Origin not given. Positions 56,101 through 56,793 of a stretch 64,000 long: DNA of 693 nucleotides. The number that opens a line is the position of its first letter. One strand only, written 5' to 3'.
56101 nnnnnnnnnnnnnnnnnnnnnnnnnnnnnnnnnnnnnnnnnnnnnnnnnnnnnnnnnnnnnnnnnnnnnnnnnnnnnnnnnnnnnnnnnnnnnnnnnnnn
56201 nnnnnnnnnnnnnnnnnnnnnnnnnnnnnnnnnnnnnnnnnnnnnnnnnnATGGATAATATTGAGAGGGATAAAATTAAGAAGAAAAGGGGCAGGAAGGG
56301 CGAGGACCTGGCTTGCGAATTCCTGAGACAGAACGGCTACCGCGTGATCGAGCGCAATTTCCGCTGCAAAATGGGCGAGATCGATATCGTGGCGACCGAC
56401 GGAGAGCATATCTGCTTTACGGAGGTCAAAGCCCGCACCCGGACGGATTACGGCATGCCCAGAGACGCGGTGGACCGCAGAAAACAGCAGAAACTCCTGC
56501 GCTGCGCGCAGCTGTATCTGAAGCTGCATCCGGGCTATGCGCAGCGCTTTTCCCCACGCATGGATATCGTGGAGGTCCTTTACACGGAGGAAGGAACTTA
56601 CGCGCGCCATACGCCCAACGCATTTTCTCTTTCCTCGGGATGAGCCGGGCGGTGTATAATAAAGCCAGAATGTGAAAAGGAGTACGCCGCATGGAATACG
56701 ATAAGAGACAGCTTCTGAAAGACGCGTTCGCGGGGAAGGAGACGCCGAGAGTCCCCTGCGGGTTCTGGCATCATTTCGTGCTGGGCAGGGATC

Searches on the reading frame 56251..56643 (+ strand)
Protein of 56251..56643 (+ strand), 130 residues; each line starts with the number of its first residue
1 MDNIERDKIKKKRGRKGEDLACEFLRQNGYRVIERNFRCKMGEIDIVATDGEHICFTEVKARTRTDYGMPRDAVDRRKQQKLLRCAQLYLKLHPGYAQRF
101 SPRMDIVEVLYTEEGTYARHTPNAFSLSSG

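Call 19: find_homologous_proteins(query=window:56251-56643:+)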
Query window:56251-56643:+ (130 aa): 95 proteins with E <= 0.001 among 100 candidates.
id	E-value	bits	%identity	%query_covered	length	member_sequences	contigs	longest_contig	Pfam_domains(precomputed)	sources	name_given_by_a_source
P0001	1.6e-80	285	97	100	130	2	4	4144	PF02021.24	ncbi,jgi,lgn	jgi:putative endonuclease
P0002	1.3e-77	276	93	100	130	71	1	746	PF02021.24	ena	-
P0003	1.6e-76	272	92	100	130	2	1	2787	PF02021.24,PF08378.18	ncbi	-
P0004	3.3e-74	265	92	100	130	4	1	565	PF02021.24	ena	-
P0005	1.9e-72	259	88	99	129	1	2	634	PF02021.24,PF08378.18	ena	-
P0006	2.2e-72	259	85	100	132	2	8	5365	PF02021.24,PF08378.18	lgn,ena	-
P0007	7.5e-72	257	86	98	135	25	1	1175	PF02021.24,PF08378.18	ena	-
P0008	3.4e-71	255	87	99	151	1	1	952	PF02021.24,PF08378.18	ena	-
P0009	7.1e-71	254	84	99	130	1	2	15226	PF02021.24,PF08378.18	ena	-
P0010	3.6e-69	249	84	98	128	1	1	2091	PF02021.24,PF08378.18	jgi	jgi:putative endonuclease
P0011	2.2e-68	246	84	98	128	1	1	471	PF02021.24,PF08378.18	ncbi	-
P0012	5.9e-68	245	82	100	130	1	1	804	PF02021.24,PF08378.18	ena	-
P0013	1.7e-67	243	81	100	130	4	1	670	PF02021.24,PF08378.18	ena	-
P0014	9.9e-67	241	80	98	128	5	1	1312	PF02021.24,PF08378.18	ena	-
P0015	1.9e-66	240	83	98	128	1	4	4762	PF02021.24,PF08378.18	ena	-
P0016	1.1e-65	237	76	100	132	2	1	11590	PF02021.24,PF08378.18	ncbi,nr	ncbi:MAG: YraN family protein [Clostridia bacterium]|nr:YraN family protein [Clostridia bacterium]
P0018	4.5e-64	232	78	97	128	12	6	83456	PF02021.24,PF08378.18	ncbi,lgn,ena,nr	ncbi:MAG: YraN family protein [Firmicutes bacterium]|nr:YraN family protein [Bacillota bacterium]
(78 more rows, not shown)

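Call 20: find_encoding_contigs(protein=P0009, flank=4000, max_places=2)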
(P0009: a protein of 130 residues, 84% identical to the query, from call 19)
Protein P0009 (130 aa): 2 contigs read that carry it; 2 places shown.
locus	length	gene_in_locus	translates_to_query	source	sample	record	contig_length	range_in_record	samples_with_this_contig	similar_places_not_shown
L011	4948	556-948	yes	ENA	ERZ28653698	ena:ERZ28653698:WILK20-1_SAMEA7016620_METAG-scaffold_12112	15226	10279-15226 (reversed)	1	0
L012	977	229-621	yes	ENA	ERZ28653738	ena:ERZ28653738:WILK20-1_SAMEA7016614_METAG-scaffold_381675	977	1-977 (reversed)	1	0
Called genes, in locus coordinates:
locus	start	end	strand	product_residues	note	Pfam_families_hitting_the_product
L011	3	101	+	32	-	?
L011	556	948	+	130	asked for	PF08378:NERD (weak), PF02021:UPF0102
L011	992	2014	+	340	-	PF01208:URO-D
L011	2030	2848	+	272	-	PF03807:F420_oxidored, PF14748:P5CR_dimer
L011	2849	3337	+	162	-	PF04073:tRNA_edit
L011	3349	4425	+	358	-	PF08240:ADH_N, PF16912:Glu_dehyd_C, PF00107:ADH_zinc_N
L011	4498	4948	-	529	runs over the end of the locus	PF07969:Amidohydro_3, PF01979:Amidohydro_1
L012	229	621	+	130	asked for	PF08378:NERD (weak), PF02021:UPF0102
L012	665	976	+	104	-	?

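Call 21: find_encoding_contigs(protein=P0018, flank=4000, max_places=3)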
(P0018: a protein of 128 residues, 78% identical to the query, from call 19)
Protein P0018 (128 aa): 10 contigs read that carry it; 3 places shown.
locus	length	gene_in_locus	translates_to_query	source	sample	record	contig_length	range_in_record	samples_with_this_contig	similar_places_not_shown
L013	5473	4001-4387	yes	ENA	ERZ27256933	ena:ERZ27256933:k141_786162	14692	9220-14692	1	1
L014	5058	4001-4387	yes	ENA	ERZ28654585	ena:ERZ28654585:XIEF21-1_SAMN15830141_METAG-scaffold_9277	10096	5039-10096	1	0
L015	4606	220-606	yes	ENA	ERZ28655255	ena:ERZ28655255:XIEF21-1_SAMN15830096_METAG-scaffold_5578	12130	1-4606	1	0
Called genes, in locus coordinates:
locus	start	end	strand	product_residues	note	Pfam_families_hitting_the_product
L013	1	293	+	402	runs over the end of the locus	PF22025:ThiI_fer, PF02926:THUMP, PF02568:ThiI, PF06508:QueC (faint)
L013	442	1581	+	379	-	PF02771:Acyl-CoA_dh_N, PF02770:Acyl-CoA_dh_M, PF00441:Acyl-CoA_dh_1, PF08028:Acyl-CoA_dh_2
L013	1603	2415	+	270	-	PF01012:ETF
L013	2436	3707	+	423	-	PF00037:Fer4 (weak), PF12797:Fer4_2 (faint), PF12838:Fer4_7, PF13187:Fer4_9, PF13237:Fer4_10, PF14697:Fer4_21, PF01012:ETF, PF00766:ETF_alpha, +3 more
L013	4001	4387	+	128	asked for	PF08378:NERD (weak), PF02021:UPF0102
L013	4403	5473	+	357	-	?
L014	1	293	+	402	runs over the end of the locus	PF22025:ThiI_fer, PF02926:THUMP, PF02568:ThiI, PF06508:QueC (faint)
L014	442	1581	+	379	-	PF02771:Acyl-CoA_dh_N, PF02770:Acyl-CoA_dh_M, PF00441:Acyl-CoA_dh_1, PF08028:Acyl-CoA_dh_2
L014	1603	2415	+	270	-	PF01012:ETF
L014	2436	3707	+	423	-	PF00037:Fer4 (weak), PF12797:Fer4_2 (faint), PF12838:Fer4_7, PF13187:Fer4_9, PF13237:Fer4_10, PF14697:Fer4_21, PF01012:ETF, PF00766:ETF_alpha, +3 more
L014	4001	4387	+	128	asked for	PF08378:NERD (weak), PF02021:UPF0102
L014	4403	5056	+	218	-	?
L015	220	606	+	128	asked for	PF08378:NERD (weak), PF02021:UPF0102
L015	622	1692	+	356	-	PF08240:ADH_N, PF16912:Glu_dehyd_C, PF00107:ADH_zinc_N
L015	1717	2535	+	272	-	PF03807:F420_oxidored, PF14748:P5CR_dimer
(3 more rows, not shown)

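Call 22: find_encoding_contigs(protein=P0016, flank=4000, max_places=2)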
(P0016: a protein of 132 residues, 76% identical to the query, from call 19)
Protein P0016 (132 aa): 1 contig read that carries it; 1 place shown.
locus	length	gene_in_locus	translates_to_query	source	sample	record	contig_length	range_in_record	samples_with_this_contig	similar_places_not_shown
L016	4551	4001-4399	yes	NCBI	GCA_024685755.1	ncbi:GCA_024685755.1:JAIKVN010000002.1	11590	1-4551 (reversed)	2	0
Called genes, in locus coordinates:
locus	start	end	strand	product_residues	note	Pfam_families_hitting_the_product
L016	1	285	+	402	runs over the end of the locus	PF22025:ThiI_fer, PF02926:THUMP, PF02568:ThiI, PF06508:QueC (faint)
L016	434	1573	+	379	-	PF02771:Acyl-CoA_dh_N, PF02770:Acyl-CoA_dh_M, PF00441:Acyl-CoA_dh_1, PF08028:Acyl-CoA_dh_2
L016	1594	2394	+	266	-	PF01012:ETF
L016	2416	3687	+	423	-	PF00037:Fer4 (weak), PF12837:Fer4_6 (weak), PF12838:Fer4_7, PF13187:Fer4_9 (weak), PF13237:Fer4_10, PF14697:Fer4_21, PF01012:ETF, PF00766:ETF_alpha, +2 more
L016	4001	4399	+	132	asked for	PF08378:NERD (weak), PF02021:UPF0102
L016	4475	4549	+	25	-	?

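Call 51: find_encoding_contigs(protein=P0001, flank=3000, max_places=4)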
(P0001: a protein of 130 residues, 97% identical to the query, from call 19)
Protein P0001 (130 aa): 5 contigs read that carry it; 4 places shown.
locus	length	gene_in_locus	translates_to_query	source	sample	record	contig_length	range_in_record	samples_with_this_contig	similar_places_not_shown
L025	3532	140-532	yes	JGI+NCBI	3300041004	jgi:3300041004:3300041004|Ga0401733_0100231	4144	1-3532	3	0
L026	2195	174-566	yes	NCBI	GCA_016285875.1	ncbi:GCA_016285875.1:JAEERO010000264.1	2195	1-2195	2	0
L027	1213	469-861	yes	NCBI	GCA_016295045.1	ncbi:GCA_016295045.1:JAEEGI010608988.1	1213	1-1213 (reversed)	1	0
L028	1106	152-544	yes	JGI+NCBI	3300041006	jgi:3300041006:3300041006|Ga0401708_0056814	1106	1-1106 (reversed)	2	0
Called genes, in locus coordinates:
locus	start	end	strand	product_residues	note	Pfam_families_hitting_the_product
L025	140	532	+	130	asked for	PF02021:UPF0102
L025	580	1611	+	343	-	PF01208:URO-D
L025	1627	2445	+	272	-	PF03807:F420_oxidored, PF14748:P5CR_dimer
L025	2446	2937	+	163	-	PF04073:tRNA_edit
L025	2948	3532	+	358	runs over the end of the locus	PF08240:ADH_N, PF16912:Glu_dehyd_C, PF00107:ADH_zinc_N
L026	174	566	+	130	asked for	PF02021:UPF0102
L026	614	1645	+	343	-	PF01208:URO-D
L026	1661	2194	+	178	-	?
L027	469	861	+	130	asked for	PF02021:UPF0102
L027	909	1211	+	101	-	?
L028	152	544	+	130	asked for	PF02021:UPF0102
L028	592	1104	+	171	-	?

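Call 52: find_encoding_contigs(protein=P0006, flank=3000, max_places=5)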
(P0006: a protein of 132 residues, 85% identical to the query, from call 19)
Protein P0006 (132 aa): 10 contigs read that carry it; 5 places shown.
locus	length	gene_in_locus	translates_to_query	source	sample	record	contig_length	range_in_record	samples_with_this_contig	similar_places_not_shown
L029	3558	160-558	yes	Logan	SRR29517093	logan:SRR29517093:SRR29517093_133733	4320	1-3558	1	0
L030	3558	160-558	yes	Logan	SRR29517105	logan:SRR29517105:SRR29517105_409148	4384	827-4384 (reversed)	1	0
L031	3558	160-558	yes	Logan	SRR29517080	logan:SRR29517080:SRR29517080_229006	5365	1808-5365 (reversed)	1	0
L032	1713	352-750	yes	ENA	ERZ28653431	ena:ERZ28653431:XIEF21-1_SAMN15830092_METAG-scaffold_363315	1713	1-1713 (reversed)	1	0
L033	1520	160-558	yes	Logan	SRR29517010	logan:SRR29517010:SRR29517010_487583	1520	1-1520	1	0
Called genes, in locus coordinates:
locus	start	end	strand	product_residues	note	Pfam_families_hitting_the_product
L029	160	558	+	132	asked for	PF08378:NERD (weak), PF02021:UPF0102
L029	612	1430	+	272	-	PF03807:F420_oxidored, PF14748:P5CR_dimer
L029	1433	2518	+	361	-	PF08240:ADH_N, PF16912:Glu_dehyd_C, PF00107:ADH_zinc_N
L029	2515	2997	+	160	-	PF04073:tRNA_edit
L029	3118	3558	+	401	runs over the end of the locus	?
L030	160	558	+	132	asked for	PF08378:NERD (weak), PF02021:UPF0102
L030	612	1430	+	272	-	PF03807:F420_oxidored, PF14748:P5CR_dimer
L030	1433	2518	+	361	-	PF08240:ADH_N, PF16912:Glu_dehyd_C, PF00107:ADH_zinc_N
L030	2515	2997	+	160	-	PF04073:tRNA_edit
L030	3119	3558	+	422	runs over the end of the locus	?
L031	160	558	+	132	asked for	PF08378:NERD (weak), PF02021:UPF0102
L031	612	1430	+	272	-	PF03807:F420_oxidored, PF14748:P5CR_dimer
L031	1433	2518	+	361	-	PF08240:ADH_N, PF16912:Glu_dehyd_C, PF00107:ADH_zinc_N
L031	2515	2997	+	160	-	PF04073:tRNA_edit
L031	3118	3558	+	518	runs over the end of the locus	PF05362:Lon_C (weak), PF13541:ChlI, PF00158:Sigma54_activat (faint), PF01078:Mg_chelatase, PF07728:AAA_5, PF00493:MCM (weak), PF13335:Mg_chelatase_C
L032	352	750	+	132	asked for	PF08378:NERD (weak), PF02021:UPF0102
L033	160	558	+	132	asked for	PF08378:NERD (weak), PF02021:UPF0102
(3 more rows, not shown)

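Call 53: find_encoding_contigs(protein=P0003, flank=3000, max_places=3)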
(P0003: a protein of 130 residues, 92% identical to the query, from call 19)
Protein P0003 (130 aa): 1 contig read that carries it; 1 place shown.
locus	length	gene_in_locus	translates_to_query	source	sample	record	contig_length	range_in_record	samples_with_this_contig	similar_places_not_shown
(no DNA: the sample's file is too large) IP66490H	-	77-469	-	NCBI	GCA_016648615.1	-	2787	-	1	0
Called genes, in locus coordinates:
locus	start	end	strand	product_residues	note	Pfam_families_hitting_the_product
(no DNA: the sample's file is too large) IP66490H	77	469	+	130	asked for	PF08378:NERD (weak), PF02021:UPF0102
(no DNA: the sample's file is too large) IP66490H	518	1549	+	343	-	PF01208:URO-D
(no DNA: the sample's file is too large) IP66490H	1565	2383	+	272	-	PF03807:F420_oxidored, PF14748:P5CR_dimer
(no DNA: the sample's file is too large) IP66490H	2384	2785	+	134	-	?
